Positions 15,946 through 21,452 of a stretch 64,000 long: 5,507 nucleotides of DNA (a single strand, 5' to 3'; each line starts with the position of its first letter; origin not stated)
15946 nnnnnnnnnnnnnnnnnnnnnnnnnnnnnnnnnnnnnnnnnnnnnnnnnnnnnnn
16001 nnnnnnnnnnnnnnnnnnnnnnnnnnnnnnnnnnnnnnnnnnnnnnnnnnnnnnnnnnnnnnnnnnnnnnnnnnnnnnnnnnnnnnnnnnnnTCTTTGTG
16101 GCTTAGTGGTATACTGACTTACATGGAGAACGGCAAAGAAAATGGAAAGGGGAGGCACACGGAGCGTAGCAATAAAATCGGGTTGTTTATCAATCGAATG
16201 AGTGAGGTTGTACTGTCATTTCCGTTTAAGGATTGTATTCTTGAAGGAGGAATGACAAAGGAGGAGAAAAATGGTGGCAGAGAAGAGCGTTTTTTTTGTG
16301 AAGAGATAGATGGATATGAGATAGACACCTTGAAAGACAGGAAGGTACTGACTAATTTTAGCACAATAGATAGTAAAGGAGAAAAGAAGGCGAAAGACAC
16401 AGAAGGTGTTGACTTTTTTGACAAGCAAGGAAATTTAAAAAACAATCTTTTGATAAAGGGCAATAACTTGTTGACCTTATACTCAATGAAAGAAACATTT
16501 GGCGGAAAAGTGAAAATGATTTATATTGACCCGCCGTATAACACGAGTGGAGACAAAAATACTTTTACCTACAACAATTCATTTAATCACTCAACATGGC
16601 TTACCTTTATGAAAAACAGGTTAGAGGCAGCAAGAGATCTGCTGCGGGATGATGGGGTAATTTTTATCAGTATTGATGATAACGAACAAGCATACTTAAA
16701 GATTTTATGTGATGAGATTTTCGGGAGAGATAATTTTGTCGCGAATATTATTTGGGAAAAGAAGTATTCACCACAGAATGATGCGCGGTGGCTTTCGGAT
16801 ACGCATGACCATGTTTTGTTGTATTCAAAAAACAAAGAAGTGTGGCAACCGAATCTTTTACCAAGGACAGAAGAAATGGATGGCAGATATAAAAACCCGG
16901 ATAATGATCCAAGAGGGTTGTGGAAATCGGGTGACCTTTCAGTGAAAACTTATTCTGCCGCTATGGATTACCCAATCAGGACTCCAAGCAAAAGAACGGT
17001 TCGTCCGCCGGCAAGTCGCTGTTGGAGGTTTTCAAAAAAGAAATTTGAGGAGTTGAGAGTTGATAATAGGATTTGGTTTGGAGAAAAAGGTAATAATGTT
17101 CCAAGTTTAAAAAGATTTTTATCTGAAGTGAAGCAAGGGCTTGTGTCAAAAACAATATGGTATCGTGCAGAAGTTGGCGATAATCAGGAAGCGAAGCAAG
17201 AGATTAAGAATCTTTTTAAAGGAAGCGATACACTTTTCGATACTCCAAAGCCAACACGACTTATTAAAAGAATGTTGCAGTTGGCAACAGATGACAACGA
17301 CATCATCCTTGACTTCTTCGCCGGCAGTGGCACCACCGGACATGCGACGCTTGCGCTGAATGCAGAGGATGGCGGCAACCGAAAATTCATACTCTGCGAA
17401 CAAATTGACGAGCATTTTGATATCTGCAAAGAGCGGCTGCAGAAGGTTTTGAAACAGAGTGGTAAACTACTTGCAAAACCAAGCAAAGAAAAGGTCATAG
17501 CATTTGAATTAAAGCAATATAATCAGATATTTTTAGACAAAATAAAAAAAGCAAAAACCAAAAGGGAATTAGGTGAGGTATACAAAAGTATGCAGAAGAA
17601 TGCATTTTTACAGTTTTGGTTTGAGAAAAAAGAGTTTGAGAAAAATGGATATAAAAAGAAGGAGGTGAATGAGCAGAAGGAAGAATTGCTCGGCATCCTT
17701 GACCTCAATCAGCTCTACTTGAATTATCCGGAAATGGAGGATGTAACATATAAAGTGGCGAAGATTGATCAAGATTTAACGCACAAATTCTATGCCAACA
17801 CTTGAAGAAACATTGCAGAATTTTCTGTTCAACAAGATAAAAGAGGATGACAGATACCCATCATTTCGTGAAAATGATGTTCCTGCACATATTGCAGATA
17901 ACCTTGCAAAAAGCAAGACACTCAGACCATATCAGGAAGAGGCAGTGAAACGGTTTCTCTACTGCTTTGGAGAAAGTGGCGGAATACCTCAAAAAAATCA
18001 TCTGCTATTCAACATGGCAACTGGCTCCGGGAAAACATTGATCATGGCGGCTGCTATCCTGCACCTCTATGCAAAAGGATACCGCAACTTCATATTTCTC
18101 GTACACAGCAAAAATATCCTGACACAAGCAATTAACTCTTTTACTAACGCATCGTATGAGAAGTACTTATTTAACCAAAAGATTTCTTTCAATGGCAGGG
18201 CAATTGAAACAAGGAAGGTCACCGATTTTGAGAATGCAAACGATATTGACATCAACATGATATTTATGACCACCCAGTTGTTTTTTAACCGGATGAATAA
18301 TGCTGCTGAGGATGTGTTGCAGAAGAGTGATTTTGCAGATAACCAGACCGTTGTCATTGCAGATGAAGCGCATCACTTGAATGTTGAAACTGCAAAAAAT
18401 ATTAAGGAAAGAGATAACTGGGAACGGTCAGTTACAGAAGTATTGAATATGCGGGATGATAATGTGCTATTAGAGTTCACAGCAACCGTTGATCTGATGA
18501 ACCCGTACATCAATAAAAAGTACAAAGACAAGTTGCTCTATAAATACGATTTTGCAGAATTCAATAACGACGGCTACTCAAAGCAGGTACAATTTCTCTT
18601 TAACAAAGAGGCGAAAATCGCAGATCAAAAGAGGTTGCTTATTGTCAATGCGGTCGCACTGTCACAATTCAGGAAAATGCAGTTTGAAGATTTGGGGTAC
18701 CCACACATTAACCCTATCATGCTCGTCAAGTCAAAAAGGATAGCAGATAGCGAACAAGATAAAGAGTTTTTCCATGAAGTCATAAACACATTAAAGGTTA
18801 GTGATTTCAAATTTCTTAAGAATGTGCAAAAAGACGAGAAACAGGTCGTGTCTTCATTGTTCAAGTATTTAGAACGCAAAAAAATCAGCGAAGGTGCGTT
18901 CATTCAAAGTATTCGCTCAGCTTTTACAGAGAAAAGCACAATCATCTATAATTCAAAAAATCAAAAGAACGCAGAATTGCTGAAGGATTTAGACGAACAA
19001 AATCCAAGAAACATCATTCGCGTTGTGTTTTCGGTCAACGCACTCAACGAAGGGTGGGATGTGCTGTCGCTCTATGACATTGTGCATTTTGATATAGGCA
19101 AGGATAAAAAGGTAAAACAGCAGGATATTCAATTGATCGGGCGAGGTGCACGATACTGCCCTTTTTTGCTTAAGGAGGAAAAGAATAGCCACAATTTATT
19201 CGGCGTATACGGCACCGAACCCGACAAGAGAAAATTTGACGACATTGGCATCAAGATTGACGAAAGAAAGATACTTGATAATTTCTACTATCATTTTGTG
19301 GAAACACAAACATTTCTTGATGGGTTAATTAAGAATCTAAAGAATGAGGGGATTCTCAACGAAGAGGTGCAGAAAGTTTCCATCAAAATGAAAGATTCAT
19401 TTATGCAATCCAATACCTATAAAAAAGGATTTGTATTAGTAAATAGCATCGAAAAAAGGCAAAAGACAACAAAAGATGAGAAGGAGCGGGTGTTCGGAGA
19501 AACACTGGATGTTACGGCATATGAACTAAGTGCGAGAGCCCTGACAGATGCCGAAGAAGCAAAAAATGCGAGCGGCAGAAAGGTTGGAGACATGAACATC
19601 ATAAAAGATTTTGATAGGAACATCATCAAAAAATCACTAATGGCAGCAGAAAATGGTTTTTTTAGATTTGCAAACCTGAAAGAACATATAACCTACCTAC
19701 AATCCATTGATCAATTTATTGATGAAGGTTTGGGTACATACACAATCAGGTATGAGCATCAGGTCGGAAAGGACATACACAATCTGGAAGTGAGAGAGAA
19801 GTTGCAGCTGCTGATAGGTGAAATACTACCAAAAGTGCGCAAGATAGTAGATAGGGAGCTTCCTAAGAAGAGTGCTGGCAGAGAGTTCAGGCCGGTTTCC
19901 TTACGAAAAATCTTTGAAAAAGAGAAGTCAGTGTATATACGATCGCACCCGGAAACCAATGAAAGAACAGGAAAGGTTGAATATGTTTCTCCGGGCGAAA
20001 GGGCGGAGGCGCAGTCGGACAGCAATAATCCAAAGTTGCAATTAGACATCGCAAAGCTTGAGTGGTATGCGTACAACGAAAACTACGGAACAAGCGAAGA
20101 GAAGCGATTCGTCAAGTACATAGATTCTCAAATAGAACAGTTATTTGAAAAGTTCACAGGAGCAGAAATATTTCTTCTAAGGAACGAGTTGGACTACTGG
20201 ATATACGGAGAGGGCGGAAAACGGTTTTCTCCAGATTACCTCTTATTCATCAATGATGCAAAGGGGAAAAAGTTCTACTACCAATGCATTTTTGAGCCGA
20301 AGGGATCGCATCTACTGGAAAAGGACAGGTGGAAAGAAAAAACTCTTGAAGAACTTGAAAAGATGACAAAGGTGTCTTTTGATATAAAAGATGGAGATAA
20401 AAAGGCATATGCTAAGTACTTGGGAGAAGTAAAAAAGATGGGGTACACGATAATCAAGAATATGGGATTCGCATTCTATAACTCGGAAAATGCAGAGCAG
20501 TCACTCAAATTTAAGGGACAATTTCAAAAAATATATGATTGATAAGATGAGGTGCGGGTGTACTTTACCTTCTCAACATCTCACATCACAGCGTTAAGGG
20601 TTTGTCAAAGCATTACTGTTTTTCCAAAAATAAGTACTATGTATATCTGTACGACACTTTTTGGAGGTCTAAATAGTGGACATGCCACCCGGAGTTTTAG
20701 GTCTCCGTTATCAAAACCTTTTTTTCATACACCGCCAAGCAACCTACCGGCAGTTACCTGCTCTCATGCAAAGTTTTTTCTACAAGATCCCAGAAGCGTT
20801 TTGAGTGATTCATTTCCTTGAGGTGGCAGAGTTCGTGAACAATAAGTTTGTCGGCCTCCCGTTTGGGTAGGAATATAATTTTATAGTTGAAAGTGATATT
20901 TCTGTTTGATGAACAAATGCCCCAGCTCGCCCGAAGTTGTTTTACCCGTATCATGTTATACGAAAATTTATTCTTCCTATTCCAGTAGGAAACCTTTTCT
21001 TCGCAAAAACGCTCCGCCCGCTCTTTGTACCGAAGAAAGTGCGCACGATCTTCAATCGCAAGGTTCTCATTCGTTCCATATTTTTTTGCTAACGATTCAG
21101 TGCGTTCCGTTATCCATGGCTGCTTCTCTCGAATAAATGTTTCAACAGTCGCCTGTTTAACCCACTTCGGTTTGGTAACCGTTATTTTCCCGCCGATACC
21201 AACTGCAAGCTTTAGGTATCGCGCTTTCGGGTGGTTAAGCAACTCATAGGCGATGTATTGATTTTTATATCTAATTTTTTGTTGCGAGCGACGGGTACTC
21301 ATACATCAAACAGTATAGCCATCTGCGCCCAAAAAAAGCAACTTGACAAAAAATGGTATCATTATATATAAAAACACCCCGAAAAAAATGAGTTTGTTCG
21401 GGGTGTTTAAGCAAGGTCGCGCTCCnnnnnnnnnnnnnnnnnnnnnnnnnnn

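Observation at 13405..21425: AT-rich defense island next to tRNA-Gln: PHP-ATPase + small acidic protein + type III R-M + DUF45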

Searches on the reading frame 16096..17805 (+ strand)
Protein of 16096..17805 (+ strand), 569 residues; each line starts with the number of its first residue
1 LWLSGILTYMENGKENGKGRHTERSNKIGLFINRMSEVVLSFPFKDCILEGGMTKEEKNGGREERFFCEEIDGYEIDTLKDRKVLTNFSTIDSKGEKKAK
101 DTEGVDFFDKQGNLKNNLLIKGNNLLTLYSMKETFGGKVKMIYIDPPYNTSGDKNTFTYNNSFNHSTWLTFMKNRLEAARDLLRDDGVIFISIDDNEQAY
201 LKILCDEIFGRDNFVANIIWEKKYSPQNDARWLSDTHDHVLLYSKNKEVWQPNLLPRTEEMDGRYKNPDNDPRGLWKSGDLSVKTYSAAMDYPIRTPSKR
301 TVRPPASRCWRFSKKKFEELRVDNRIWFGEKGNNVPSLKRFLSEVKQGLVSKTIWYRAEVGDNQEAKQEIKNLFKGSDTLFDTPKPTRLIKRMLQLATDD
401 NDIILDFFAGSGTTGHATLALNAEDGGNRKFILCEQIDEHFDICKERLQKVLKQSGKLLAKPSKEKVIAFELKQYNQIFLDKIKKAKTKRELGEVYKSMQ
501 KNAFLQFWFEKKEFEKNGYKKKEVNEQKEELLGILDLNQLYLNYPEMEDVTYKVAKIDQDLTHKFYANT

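Call 6: search_protein_families(library=pfam, proteins=[window:16096-17805:+], max_evalue=0.01)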
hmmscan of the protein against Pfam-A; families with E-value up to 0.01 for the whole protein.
window:16096-17805:+ (569 aa): 2 families
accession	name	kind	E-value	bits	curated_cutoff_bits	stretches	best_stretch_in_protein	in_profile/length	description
PF01555.25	N6_N4_Mtase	-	1.4e-44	153.2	26.7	1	139-446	1-221/221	DNA methylase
PF03602.21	Cons_hypoth95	-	6.9e-05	23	24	0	401-481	42-120/182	Conserved hypothetical protein 95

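Call 7: search_protein_families(library=padloc, proteins=[window:16096-17805:+], max_evalue=0.01)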
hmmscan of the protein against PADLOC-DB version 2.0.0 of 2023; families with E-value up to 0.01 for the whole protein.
window:16096-17805:+ (569 aa): 44 families (the best 25 are shown)
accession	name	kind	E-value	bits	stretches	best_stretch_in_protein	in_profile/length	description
PDLC03644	MTase_III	-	5.5e-113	376.5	1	113-545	35-479/542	Type III methyltransferase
PDLC03637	MTase_III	-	7.1e-108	359.5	1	110-437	115-453/513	Type III methyltransferase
PDLC03635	MTase_III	-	4.8e-107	357.4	3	61-248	167-352/708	Type III methyltransferase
PDLC03634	MTase_III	-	7.4e-105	350.1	2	164-453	169-460/621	Type III methyltransferase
PDLC03636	MTase_III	-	4.5e-92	307.7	1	111-454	41-411/575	Type III methyltransferase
PDLC03641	MTase_III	-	6.3e-90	300.6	2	157-456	173-452/657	Type III methyltransferase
PDLC03640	MTase_III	-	4.9e-68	228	3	262-490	253-488/654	Type III methyltransferase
PDLC03642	MTase_III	-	4e-63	211.9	1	116-456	82-415/528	Type III methyltransferase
PDLC03638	MTase_III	-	1.3e-58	197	1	88-516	354-753/816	Type III methyltransferase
PDLC03639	MTase_III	-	2.7e-51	172.6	2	103-299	74-273/639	Type III methyltransferase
PDLC03643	MTase_III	-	9.9e-41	138.3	1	172-484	1-312/465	Type III methyltransferase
PDLC03354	MTase_II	-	2.1e-40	137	1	102-498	41-418/425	Type II methyltransferase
PDLC03646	MTase_III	-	4.9e-39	131.9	2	114-244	469-595/1057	Type III methyltransferase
PDLC03278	MTase_II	-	3.3e-38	130.1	2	137-248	19-124/390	Type II methyltransferase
PDLC03300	MTase_II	-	5.2e-35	119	2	158-249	78-166/302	Type II methyltransferase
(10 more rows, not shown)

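Call 9: search_protein_families(library=ncbifam, proteins=[window:16096-17805:+], max_evalue=0.01)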
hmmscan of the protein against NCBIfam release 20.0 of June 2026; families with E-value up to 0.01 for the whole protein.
window:16096-17805:+ (569 aa): 4 families
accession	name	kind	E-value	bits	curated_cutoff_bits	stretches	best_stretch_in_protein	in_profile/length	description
NF008572.0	PRK11524.1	equivalog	2.7e-17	62.8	292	2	383-474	197-282/294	adenine-specific DNA-methyltransferase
NF050803.1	DnaMtaseCcrMCaul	equivalog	7.3e-12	44.8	830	1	379-461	184-260/350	adenine-specific DNA-methyltransferase CcrM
TIGR00095.1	TIGR00095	equivalog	7e-05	22.6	117.5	0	131-158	119-144/194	16S rRNA (guanine(966)-N(2))-methyltransferase RsmD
NF010253.0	PRK13699.1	subfamily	0.00036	20.3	244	1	378-453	141-210/226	DNA methyltransferase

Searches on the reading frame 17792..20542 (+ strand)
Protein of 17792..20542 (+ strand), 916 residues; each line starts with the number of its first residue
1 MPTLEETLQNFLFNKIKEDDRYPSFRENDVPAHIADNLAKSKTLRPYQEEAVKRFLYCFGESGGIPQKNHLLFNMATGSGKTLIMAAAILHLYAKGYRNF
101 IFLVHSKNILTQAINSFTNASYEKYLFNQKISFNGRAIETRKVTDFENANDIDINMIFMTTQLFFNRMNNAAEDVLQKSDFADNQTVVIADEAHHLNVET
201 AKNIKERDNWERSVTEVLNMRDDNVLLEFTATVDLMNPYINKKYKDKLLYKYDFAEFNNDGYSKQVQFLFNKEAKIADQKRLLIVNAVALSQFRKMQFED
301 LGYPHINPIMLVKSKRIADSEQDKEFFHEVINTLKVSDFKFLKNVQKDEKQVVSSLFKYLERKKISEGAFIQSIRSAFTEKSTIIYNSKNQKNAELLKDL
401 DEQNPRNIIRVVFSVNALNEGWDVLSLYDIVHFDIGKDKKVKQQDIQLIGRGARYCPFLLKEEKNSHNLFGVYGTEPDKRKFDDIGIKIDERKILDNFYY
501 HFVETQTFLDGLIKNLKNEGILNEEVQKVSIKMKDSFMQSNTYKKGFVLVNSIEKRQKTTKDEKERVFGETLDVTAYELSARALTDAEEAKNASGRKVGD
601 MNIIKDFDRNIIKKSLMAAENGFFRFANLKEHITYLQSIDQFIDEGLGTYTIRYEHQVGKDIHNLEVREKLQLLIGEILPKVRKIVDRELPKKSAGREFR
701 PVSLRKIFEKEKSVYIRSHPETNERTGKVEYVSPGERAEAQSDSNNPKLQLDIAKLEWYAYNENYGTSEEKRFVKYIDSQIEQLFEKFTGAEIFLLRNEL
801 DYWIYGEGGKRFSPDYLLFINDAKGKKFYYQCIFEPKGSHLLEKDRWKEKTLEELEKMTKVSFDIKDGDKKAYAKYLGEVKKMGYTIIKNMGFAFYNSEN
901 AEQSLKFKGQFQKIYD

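Call 6: search_protein_families(library=pfam, proteins=[window:17792-20542:+], max_evalue=0.01)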
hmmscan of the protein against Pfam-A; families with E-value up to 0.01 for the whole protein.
window:17792-20542:+ (916 aa): 4 families
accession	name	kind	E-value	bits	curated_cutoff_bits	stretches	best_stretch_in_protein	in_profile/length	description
PF04851.21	ResIII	-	4.5e-32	111.7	22.5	1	42-233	2-162/164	Type III restriction enzyme, res subunit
PF00270.35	DEAD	-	3.3e-11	43.7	26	1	46-234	2-161/167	DEAD/DEAH box helicase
PF00271.37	Helicase_C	-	0.001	19.7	23.5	1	382-455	42-109/110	Helicase conserved C-terminal domain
PF13872.12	AAA_34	-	0.0013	18.2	27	1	35-216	27-207/306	P-loop containing NTP hydrolase pore-1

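Call 7: search_protein_families(library=padloc, proteins=[window:17792-20542:+], max_evalue=0.01)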
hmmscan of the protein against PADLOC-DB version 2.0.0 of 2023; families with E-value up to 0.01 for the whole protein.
window:17792-20542:+ (916 aa): 2 families
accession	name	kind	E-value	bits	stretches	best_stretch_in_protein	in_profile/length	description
PDLC03651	REase_III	-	3.8e-93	311.1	1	24-855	20-822/873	Type III restriction enzyme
PDLC01439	typeIV_DinG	-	1.5e-05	21.9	1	67-118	33-79/575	CAS-IV-A; associated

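Call 9: search_protein_families(library=ncbifam, proteins=[window:17792-20542:+], max_evalue=0.01)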
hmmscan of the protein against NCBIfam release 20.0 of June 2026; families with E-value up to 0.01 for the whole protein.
window:17792-20542:+ (916 aa): 0 families

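Call 69: find_homologous_proteins(query=window:17792-20539:+, max_evalue=1e-20)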
Query window:17792-20539:+ (916 aa): 8000 proteins with E <= 1e-20 among 8000 candidates; the best 120 are listed.
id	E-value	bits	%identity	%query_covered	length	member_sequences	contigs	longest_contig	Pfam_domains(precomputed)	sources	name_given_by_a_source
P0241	0.0e+0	2043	100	100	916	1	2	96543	PF00270.36,PF27365.1,PF27159.1,PF04851.22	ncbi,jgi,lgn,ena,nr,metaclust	ncbi:MAG: DEAD/DEAH box helicase family protein [Candidatus Kaiserbacteria bacterium]|nr:DEAD/DEAH b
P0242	0.0e+0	1614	78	100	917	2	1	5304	PF00270.36,PF27365.1,PF18766.8,PF27159.1,PF04851.22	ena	-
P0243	0.0e+0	1450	70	100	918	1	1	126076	PF00270.36,PF27365.1,PF18766.8,PF27159.1,PF04851.22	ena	-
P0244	0.0e+0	1426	69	100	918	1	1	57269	PF13872.13,PF00270.36,PF27365.1,PF18766.8,PF27159.1,PF04851.22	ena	-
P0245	0.0e+0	1099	57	99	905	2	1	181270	PF00270.36,PF27365.1,PF18766.8,PF27159.1,PF04851.22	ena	-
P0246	0.0e+0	1089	57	99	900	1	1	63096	PF00270.36,PF27365.1,PF18766.8,PF27159.1,PF04851.22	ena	-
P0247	3.9e-297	1006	52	99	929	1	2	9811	PF00270.36,PF27365.1,PF27159.1,PF04851.22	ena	-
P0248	4.3e-296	1003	53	99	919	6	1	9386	PF00270.36,PF27365.1,PF27159.1,PF04851.22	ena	-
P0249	4.4e-295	1000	52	98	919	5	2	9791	PF00270.36,PF27365.1,PF27159.1,PF04851.22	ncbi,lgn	-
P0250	2.1e-291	987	52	98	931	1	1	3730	PF00270.36,PF27365.1,PF18766.8,PF27159.1,PF04851.22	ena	-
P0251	1.1e-290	985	53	98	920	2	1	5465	PF00270.36,PF27365.1,PF27159.1,PF04851.22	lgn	-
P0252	9.0e-290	982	52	98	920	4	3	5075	PF00270.36,PF27365.1,PF27159.1,PF04851.22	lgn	-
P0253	9.3e-286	969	52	100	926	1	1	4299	PF00270.36,PF27365.1,PF27159.1,PF04851.22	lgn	-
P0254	2.4e-285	967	51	99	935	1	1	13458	PF00270.36,PF27365.1,PF18766.8,PF27159.1,PF04851.22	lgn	-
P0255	1.2e-283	962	50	99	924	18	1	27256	PF00270.36,PF27365.1,PF27159.1,PF04851.22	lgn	-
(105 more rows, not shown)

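Call 70: find_encoding_contigs(protein=P0243, flank=8000, max_places=2)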
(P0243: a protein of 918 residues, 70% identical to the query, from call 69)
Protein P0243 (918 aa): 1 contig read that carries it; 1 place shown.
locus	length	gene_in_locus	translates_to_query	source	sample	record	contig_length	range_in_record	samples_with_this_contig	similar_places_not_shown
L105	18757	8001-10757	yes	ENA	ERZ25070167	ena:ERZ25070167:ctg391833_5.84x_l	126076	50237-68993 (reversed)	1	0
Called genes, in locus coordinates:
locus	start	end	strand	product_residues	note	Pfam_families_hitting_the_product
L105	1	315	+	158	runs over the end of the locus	-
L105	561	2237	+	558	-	PF01555:N6_N4_Mtase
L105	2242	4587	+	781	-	PF04851:ResIII, PF27151:YagJ (weak)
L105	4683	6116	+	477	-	PF01555:N6_N4_Mtase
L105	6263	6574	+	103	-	-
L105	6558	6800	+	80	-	-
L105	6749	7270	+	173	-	-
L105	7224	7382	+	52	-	-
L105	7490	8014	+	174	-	PF01555:N6_N4_Mtase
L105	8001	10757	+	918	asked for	PF00270:DEAD, PF04851:ResIII, PF18766:SWI2_SNF2 (weak), PF27159:HI_1054_N, PF27365:HI_1054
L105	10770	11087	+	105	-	-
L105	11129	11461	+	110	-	-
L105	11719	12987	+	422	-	PF13433:Peripla_BP_5, PF13458:Peripla_BP_6, PF01094:ANF_receptor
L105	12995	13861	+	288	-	PF02653:BPD_transp_2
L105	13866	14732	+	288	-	PF02653:BPD_transp_2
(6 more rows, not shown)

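Call 71: find_encoding_contigs(protein=P0244, flank=8000, max_places=2)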
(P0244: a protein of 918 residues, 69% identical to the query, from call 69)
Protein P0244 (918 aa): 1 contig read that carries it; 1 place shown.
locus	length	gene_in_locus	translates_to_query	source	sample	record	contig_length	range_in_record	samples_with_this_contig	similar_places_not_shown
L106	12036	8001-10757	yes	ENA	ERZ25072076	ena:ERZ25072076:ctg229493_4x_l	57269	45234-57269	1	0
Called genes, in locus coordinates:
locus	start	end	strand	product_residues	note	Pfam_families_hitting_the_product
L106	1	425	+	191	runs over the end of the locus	-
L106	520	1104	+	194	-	-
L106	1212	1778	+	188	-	-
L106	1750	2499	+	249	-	-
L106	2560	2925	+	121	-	PF02411:MerT (weak)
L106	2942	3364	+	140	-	-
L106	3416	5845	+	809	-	PF04377:ATE_C (weak), PF01326:PPDK_N, PF00391:PEP-utilizers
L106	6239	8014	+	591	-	PF01555:N6_N4_Mtase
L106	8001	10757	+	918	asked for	PF13872:AAA_34 (weak), PF00270:DEAD, PF04851:ResIII, PF18766:SWI2_SNF2 (weak), PF27159:HI_1054_N, PF27365:HI_1054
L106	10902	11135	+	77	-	-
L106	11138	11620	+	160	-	-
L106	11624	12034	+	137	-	?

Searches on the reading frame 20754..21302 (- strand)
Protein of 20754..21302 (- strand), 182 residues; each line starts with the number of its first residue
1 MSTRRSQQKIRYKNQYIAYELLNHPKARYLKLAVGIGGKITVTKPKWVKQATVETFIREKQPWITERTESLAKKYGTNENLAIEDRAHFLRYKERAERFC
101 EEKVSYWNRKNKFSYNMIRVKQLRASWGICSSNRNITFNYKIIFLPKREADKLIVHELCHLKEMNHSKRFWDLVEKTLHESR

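Call 6: search_protein_families(library=pfam, proteins=[window:20754-21302:-], max_evalue=0.01)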
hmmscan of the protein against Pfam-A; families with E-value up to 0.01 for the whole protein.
window:20754-21302:- (182 aa): 3 families
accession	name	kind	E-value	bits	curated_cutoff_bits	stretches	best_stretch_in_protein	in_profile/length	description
PF01863.23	YgjP-like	-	8.2e-35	121.1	26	2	92-178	108-194/207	YgjP-like, metallopeptidase domain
PF10263.15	SprT-like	-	7.2e-05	23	25.6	1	106-161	12-72/108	SprT-like family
PF08325.16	WLM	-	0.0005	20.6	26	1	143-176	76-109/190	WLM domain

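Call 7: search_protein_families(library=padloc, proteins=[window:20754-21302:-], max_evalue=0.01)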
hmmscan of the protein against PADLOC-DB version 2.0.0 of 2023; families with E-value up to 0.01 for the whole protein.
window:20754-21302:- (182 aa): 0 families

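Call 9: search_protein_families(library=ncbifam, proteins=[window:20754-21302:-], max_evalue=0.01)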
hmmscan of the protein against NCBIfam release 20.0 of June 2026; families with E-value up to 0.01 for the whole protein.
window:20754-21302:- (182 aa): 1 family
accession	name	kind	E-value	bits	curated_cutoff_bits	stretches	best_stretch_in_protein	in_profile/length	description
NF049849.1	HEXXH_WD0702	equivalog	0.00018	21.3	125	1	109-176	41-111/223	WD_0702 family putative metalloprotease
